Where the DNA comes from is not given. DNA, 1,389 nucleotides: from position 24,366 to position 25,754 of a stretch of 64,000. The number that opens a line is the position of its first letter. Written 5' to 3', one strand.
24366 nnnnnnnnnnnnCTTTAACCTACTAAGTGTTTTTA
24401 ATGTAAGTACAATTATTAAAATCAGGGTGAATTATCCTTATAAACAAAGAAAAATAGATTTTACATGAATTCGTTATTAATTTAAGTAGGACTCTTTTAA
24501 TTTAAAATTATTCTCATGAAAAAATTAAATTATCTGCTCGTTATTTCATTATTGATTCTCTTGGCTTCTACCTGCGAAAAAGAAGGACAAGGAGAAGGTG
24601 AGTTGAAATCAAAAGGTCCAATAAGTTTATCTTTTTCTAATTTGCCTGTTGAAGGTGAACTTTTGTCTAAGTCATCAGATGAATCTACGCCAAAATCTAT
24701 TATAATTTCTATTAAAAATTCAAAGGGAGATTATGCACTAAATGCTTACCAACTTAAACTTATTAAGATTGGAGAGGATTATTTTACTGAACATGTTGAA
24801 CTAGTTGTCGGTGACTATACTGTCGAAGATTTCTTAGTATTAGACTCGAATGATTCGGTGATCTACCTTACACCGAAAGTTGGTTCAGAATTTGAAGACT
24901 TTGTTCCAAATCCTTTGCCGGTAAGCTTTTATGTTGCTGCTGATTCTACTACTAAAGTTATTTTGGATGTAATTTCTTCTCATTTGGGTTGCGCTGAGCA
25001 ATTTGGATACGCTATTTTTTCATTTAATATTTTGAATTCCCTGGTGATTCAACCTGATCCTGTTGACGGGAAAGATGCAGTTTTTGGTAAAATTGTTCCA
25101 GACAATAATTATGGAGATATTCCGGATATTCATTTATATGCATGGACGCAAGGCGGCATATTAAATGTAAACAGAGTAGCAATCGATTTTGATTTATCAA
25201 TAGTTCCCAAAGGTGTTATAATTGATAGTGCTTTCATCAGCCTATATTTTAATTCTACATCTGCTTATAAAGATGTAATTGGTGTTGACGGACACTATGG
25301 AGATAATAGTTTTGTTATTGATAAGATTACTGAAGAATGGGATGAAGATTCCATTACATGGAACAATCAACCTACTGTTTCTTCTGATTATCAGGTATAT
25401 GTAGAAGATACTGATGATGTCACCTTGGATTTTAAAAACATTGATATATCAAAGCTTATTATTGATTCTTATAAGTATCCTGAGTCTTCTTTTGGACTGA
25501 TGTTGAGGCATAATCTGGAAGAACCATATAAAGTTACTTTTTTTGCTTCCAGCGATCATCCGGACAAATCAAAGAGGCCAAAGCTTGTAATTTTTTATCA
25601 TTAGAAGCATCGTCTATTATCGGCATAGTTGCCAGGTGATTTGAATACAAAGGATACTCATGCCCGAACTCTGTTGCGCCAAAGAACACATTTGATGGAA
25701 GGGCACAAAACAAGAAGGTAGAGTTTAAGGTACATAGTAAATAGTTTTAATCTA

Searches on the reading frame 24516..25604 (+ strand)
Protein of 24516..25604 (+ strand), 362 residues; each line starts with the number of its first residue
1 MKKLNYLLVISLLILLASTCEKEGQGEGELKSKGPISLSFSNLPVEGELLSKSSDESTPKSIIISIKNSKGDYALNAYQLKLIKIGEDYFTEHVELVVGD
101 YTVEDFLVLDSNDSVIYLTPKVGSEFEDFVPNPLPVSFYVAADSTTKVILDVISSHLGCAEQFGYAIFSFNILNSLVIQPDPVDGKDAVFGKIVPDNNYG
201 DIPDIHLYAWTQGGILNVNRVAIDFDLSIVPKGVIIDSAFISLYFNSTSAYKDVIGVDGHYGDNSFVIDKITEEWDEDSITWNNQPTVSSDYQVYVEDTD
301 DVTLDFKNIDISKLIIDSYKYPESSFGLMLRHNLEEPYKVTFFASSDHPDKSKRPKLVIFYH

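Call 40: search_protein_families(library=pfam, proteins=[window:24516-25604:+], max_evalue=0.00001)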
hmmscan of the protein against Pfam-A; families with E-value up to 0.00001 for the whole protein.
window:24516-25604:+ (362 aa): 1 family
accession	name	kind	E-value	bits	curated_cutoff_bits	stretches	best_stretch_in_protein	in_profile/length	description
PF24517.2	CBM96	-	1.5e-10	41.6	26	1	194-359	18-162/164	Carbohydrate-binding module family 96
